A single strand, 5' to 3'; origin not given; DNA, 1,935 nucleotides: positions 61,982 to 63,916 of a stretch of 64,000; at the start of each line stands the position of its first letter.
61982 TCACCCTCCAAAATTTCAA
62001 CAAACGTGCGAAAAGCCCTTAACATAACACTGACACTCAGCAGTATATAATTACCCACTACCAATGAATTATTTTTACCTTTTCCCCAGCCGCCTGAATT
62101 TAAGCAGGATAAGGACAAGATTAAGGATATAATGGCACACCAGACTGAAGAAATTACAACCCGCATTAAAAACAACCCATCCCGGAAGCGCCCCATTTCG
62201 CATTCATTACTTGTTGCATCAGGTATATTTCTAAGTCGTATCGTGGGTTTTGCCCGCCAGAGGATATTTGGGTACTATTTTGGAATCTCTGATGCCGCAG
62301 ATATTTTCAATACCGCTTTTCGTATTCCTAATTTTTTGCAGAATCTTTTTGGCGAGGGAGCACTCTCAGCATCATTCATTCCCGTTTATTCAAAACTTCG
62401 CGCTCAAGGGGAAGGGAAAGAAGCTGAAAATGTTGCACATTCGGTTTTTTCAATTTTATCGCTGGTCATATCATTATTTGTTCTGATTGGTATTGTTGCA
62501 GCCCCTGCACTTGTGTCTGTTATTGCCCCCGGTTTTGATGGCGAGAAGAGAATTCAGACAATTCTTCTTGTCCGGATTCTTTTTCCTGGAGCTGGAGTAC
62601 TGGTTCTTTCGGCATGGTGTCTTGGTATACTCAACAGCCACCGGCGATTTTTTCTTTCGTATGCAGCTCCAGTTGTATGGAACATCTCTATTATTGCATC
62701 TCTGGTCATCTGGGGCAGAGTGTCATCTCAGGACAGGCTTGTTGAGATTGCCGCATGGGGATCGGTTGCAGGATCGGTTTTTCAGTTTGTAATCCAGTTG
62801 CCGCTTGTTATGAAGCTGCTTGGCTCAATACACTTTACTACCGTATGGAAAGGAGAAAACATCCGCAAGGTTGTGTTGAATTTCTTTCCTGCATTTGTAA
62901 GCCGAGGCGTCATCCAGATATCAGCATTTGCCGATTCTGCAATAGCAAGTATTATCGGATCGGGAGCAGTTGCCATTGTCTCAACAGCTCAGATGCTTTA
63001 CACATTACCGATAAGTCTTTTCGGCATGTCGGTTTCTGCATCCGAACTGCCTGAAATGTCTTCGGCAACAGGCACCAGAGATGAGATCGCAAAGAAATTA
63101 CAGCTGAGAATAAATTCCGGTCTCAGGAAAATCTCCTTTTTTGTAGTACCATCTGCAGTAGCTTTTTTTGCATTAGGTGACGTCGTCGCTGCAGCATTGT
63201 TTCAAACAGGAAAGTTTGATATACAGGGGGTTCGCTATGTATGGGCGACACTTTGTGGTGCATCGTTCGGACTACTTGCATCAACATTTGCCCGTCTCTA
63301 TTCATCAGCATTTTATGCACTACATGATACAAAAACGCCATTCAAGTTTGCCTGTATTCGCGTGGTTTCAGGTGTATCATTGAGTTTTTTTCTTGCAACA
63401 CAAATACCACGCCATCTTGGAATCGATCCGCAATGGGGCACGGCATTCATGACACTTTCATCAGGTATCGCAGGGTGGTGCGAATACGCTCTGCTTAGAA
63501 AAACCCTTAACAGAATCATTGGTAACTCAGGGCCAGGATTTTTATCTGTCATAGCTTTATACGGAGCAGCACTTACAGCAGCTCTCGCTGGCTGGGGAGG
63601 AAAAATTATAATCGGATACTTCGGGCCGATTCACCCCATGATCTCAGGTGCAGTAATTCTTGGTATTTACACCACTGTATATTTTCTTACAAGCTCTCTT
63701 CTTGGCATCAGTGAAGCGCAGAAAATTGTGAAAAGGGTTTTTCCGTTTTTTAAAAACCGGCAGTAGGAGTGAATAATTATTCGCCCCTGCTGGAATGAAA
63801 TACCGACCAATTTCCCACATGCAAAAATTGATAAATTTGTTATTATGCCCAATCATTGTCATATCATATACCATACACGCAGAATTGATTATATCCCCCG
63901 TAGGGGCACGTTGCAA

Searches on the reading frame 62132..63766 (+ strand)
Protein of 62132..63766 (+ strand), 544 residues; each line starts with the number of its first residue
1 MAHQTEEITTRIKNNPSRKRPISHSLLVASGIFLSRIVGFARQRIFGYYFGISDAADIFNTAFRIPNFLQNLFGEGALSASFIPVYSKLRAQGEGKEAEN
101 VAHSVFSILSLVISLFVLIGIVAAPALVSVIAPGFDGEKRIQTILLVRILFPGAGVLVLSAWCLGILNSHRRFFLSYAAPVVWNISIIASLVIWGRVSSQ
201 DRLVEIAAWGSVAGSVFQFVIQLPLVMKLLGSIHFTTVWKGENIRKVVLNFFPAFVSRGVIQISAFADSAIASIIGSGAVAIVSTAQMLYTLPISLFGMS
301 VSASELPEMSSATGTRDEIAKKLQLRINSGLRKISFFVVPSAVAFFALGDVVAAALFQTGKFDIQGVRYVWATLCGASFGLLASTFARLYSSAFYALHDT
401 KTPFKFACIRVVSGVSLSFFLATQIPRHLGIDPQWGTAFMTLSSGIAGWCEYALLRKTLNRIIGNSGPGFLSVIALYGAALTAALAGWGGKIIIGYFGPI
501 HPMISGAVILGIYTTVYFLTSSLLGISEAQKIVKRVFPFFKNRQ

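Call 13: search_protein_families(library=ncbifam, proteins=[window:62132-63766:+], max_evalue=0.01)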
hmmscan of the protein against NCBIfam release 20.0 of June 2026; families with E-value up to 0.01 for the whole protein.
window:62132-63766:+ (544 aa): 1 family
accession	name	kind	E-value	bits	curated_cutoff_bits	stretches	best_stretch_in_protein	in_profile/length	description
TIGR01695.1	murJ_mviN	equivalog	8.2e-96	321.7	235.55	1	24-533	5-505/506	murein biosynthesis integral membrane protein MurJ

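Call 44: find_encoding_contigs(protein=window:62132-63766:+, flank=10000, max_places=3)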
Protein window:62132-63766:+ (544 aa): 1 contig read that carries it; 1 place shown.
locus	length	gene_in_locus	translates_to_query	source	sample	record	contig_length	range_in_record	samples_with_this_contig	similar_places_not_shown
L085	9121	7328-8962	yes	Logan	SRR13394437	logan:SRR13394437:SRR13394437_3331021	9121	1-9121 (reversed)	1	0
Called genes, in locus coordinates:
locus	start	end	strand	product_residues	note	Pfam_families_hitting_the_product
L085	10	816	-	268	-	PF13489:Methyltransf_23, PF13847:Methyltransf_31, PF08241:Methyltransf_11, PF08242:Methyltransf_12 (weak), PF13649:Methyltransf_25 (weak)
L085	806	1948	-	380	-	PF13439:Glyco_transf_4, PF20706:GT4-conflict (weak), PF00534:Glycos_transf_1, PF13692:Glyco_trans_1_4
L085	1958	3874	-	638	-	PF13522:GATase_6, PF13537:GATase_7, PF00733:Asn_synthase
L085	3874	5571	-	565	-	PF13371:TPR_9 (faint), PF23914:TPR_CcmH_CycH (faint), PF07719:TPR_2 (faint), PF13181:TPR_8 (faint), PF00515:TPR_1 (weak), PF14559:TPR_19 (weak), PF00535:Glycos_transf_2, PF10111:Glyco_tranf_2_2, +7 more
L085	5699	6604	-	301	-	PF13489:Methyltransf_23, PF07021:MetW (faint), PF08003:Methyltransf_9 (weak), PF13847:Methyltransf_31, PF08241:Methyltransf_11, PF08242:Methyltransf_12, PF13649:Methyltransf_25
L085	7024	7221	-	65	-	-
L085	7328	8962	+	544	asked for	PF03023:MurJ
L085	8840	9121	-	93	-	?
